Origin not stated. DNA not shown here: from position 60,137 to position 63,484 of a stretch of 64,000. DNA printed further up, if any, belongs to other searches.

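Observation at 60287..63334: Two complete GspE/PilB secretion-ATPase modules fused in one polypeptide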

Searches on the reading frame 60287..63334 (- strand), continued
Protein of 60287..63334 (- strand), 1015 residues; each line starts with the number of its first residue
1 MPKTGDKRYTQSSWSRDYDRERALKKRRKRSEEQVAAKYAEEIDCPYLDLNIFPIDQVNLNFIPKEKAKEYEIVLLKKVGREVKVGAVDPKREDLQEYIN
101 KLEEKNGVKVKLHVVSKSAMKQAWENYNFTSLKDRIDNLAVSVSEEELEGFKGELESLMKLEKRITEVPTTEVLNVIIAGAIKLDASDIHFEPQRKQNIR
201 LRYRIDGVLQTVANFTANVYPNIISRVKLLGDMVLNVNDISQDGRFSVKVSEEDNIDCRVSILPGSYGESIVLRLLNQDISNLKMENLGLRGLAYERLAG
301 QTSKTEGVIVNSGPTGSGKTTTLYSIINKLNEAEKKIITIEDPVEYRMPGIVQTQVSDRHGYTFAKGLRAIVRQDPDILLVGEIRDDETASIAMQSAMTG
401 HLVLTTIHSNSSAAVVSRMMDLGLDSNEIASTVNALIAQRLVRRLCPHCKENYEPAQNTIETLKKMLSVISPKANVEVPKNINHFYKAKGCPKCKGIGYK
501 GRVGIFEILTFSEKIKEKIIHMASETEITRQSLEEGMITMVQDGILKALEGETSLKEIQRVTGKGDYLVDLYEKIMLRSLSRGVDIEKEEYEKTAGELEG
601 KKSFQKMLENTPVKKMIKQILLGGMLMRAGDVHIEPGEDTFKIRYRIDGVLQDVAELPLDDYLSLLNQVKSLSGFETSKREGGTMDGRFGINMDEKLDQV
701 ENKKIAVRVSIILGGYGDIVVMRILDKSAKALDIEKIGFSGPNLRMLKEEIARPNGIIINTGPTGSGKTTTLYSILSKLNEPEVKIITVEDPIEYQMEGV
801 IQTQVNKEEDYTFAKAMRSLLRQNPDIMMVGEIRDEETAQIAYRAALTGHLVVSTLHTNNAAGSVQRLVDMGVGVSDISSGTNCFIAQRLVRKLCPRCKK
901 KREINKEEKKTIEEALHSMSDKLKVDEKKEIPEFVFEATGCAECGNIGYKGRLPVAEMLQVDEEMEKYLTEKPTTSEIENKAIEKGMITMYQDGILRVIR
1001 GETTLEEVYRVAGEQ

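Call 45: find_encoding_contigs(protein=P0070, flank=10000, max_places=1)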
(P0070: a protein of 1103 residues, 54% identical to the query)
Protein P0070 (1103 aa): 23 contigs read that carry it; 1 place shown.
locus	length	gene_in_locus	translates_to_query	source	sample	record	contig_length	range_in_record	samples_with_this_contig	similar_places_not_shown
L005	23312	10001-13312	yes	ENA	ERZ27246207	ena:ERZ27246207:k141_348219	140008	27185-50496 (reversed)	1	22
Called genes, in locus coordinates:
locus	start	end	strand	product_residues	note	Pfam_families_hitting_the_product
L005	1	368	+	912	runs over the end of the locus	PF00586:AIRS (faint), PF02769:AIRS_C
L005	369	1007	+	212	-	PF13507:GATase_5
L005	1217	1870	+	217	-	PF01148:CTP_transf_1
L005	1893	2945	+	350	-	PF00586:AIRS, PF02769:AIRS_C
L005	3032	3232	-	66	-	-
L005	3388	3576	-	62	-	PF12797:Fer4_2 (weak), PF12837:Fer4_6 (weak), PF12838:Fer4_7 (faint), PF00037:Fer4 (weak), PF13459:Fer4_15, PF13370:Fer4_13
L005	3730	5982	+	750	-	PF00580:UvrD-helicase, PF01443:Viral_helicase1 (faint), PF13245:AAA_19, PF13361:UvrD_C, PF13538:UvrD_C_2, PF21196:PcrA_UvrD_tudor (faint)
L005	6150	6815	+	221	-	PF01066:CDP-OH_P_transf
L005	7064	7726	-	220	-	PF00990:GGDEF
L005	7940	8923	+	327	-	PF03990:DUF348, PF07501:G5, PF03330:DPBB_1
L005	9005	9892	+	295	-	PF00398:RrnaAD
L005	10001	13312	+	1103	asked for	PF04851:ResIII (faint), PF20720:nSTAND3 (faint), PF05157:MshEN (weak), PF00437:T2SSE, PF13401:AAA_22 (faint), PF02492:cobW (faint), PF12775:AAA_7 (faint), PF00437:T2SSE, +1 more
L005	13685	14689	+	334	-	PF06068:TIP49 (faint), PF05496:RuvB_N, PF00004:AAA, PF07728:AAA_5, PF17864:AAA_lid_4, PF05491:WHD_RuvB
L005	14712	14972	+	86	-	-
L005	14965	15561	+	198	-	PF03703:bPH_2 (weak)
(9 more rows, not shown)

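Call 47: find_related_loci(query=A1, collection=genome_contigs, flank=10000)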
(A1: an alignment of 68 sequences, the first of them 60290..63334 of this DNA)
Query A1 (1015 aa) in genome_contigs; peptide patterns used: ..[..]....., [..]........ (x = any residue, [..] = any of these).
600 stretches matched a pattern (row limit reached: there are more); 587 encode a relative of the query (tblastn E <= 1e-3); the best 80 are kept; 80 distinct loci.
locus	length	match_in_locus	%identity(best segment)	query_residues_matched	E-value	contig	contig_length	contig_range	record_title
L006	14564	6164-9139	51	22-1015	0e+0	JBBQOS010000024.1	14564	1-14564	MAG: Candidatus Moraniibacteriota bacterium isolate Co_metawrap_171 Cmw_171_k141_26614930_length_14564_cov_16.9956, whol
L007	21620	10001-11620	44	23-1014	1e-151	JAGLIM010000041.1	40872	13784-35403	MAG: Candidatus Paceibacterota bacterium isolate RS_2_5 ROV157_2.bin.5.fa_41, whole genome shotgun sequence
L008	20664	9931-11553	42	13-1011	8e-135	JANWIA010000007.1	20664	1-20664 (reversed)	MAG: Candidatus Doudnabacteria bacterium isolate CRAIB_MAG29 c_000000031086, whole genome shotgun sequence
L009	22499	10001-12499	33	4-1012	5e-132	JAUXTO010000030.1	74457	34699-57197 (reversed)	MAG: Candidatus Gottesmanbacteria bacterium isolate C13_maxbin.100 C13_k141_323283, whole genome shotgun sequence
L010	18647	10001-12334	34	31-1010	1e-131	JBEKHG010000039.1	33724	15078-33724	MAG: Candidatus Acidiferrales bacterium isolate SPRUCE 271 SPRUCE_271_39, whole genome shotgun sequence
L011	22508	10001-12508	32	22-1011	2e-131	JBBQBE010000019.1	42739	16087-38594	MAG: Tepidisphaerales bacterium isolate Co_metawrap_1388 Cmw_1388_k141_11704083_length_42739_cov_16.0000, whole genome s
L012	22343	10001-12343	34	31-1010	7e-131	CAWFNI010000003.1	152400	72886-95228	MAG: Candidatus Acidoferrales bacterium isolate MFD06435.bin.2.90 genome assembly, contig: contig_106681, whole genome s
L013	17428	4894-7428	34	17-1012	2e-129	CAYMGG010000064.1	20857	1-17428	MAG TPA_asm: uncultured Planctomycetaceae bacterium isolate binchicken_co66_165 genome assembly, contig: NODE_4106_lengt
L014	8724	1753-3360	41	28-1012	2e-129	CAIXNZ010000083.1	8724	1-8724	Candidatus Falkowbacteria bacterium isolate AlinenSediments_bin-2611 genome assembly, contig: bin-2611:083/128, whole ge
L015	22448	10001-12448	34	32-1010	9e-128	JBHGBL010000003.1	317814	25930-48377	MAG: Vicinamibacterales bacterium isolate SBS.BIN.101 SBSBIN101_contig_3, whole genome shotgun sequence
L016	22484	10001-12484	33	31-1011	3e-127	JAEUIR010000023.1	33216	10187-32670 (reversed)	MAG: Phycisphaerales bacterium isolate new MAG-48 NODE_23_length_33216_cov_3.968798, whole genome shotgun sequence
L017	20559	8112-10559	33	32-1014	4e-126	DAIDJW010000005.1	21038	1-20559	MAG TPA_asm: Candidatus Saccharibacteria bacterium isolate clean392 NODE_5_length_21038_cov_3.422356, whole genome shotg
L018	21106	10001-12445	33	31-1010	4e-124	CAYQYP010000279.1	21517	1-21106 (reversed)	MAG TPA_asm: uncultured Acidobacteriota bacterium isolate binchicken_co216_114 genome assembly, contig: k141_3547094, wh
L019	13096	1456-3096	40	47-1013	1e-121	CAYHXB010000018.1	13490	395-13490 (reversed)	MAG TPA_asm: uncultured Candidatus Saccharibacteria bacterium isolate ERP119705_co17_969 genome assembly, contig: NODE_6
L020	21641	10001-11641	39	18-1011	2e-121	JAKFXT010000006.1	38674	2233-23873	MAG: Patescibacteria group bacterium isolate ND4_Bin_14 ND4_0000041, whole genome shotgun sequence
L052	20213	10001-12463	36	33-1015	6e-99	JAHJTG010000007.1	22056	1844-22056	MAG: Patescibacteria group bacterium isolate OS_PC_MetaG.mb.42 OS_PC_MetaG.mb.42_k141_303463, whole genome shotgun seque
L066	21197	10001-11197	42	156-1015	3e-97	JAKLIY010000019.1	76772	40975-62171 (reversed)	MAG: Proteobacteria bacterium isolate RA.bin98 RA.bin98_19, whole genome shotgun sequence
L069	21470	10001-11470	40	60-1015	2e-97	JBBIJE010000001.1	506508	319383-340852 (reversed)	MAG: Myxococcales bacterium isolate SIF170217_bin_155 NODE_6_length_506508_cov_19.927085, whole genome shotgun sequence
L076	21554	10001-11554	41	31-1015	1e-96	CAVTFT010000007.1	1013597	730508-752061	MAG: uncultured beta proteobacterium isolate MFD00822.bin.1.66 genome assembly, contig: contig_31165, whole genome shotg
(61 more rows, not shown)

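Call 52: predict_structure(alignment_id=A1)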
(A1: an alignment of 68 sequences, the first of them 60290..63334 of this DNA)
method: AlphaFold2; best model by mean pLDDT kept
length: 1015 residues; sequences in the alignment: 68
mean_pLDDT: 83.1   pTM: 0.58
mean pLDDT of the five models: 83.1, 79.9, 79.8, 76.1, 75.3
residues with pLDDT >= 90: 309; 70-90: 592; 50-70: 93; < 50: 21
segments of 3 or more residues with pLDDT < 50: 1-14, 579-581, 728-730
pLDDT, mean of each block of 10 residues (from residue 1): 35 54 54 83 87 80 86 88 90 90 89 88 78 68 58 62 69 81 84 84 83 81 84 76 80 79 82 76 81 88 92 86 90 88 79 82 88 92 92 92 93 92 93 94 90 84 81 75 84 81 92 92 88 88 92 89 74 59 75 77 84 85 83 90 82 87 84 72 73 77 77 83 68 79 90 93 85 90 88 76 81 87 90 92 93 92 92 92 94 91 89 87 73 86 79 91 91 90 90 91 90 69
secondary structure, 60 per line:
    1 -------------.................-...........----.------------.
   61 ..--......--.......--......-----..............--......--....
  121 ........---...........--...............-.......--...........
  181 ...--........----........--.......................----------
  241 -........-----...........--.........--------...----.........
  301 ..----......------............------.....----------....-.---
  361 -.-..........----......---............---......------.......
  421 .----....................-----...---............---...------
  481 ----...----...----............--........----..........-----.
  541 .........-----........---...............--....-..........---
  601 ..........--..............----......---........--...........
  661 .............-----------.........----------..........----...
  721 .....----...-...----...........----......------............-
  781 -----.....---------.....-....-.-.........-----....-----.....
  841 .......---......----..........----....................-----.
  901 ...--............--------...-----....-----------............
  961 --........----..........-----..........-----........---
elements in order (helices of 4 or more, strands of 3 or more residues): H14-30 H32-42 H65-70 E73-79 E82-87 H93-106 E109-114 H117-128 H132-142 H145-159 H161-167 H170-183 E186-193 E198-205 E208-216 H217-230 E242-249 E255-265 E268-276 H292-302 E307-312 H319-330 E337-341 E352-355 H364-373 E378-383 H387-398 E402-407 H414-421 H426-432 E433-445 E451-453 H457-468 E485-487 E499-510 H513-520 H525-534 H540-549 H555-562 H566-580 E583-586 H588-597 H601-610 H613-626 E631-636 E640-647 E650-658 H659-673 E685-693 E704-713 E718-725 H741-751 E756-761 H768-779 E786-790 E800-804 H813-821 E827-830 H836-847 E851-856 H861-870 H875-881 E882-894 E900-903 H906-917 E934-937 E949-960 H963-970 H975-984 H990-999 H1005-1012
